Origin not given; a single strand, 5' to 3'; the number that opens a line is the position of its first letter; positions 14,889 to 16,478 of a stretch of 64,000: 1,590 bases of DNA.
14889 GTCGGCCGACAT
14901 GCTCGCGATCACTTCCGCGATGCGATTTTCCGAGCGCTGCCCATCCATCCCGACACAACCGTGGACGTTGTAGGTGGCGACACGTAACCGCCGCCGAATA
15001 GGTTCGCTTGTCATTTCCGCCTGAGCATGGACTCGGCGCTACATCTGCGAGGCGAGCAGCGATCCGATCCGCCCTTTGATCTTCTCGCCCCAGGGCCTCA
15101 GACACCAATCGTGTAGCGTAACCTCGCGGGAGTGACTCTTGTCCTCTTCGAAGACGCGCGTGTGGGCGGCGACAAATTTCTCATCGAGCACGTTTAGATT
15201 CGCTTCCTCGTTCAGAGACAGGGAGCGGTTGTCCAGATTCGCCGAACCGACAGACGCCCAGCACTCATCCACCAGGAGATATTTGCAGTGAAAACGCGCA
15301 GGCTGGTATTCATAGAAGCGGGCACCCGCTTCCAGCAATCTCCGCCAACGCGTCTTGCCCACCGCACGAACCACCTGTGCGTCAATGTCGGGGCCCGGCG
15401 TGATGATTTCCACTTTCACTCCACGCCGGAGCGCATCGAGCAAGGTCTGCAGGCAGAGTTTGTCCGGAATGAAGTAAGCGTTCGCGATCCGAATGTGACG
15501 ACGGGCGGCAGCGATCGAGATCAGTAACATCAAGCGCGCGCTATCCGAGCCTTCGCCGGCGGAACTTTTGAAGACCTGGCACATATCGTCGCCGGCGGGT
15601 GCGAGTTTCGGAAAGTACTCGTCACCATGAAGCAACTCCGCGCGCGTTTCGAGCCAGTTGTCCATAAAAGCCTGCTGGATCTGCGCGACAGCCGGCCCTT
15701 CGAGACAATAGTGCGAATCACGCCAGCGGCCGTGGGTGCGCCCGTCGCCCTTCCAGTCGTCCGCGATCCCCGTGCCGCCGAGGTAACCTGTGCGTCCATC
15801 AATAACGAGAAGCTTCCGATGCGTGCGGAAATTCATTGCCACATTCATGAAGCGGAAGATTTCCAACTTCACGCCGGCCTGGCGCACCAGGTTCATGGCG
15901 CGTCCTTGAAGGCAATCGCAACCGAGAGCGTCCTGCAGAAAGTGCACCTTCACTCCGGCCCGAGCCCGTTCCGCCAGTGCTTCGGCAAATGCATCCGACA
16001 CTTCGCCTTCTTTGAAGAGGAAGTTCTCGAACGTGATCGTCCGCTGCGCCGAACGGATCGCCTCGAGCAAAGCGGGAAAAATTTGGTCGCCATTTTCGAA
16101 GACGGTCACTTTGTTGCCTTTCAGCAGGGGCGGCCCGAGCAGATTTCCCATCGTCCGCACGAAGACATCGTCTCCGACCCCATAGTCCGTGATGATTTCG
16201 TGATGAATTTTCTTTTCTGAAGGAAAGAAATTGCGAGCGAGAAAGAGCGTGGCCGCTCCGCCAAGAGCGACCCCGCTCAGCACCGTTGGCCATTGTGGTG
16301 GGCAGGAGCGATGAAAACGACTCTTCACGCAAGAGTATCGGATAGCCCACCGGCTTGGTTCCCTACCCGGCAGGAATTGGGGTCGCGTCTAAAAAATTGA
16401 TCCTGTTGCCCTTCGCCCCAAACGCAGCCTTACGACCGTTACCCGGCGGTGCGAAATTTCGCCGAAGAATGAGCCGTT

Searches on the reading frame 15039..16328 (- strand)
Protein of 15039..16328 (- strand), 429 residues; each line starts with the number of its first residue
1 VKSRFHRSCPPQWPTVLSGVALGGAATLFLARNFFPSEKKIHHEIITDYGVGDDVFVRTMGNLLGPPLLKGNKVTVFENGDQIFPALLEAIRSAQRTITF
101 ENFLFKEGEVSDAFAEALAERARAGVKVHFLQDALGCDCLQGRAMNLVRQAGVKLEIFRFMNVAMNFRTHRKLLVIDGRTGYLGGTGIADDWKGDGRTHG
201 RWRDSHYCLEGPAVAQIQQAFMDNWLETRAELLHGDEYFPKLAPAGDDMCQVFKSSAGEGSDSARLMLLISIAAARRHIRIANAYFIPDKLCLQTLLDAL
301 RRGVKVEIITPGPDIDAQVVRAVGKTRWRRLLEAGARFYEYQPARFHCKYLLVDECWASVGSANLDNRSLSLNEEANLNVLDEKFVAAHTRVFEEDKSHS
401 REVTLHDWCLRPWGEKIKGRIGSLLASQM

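Call 16: search_protein_families(library=pfam, proteins=[window:15039-16328:-], max_evalue=0.001)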
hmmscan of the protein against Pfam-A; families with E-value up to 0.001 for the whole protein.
window:15039-16328:- (429 aa): 2 families
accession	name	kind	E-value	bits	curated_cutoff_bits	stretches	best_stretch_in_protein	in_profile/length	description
PF13091.12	PLDc_2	-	1.4e-39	135.4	27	2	270-396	3-131/132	PLD-like domain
PF00614.28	PLDc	-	1.2e-09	38.2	21.9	0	346-369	5-28/28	Phospholipase D Active site motif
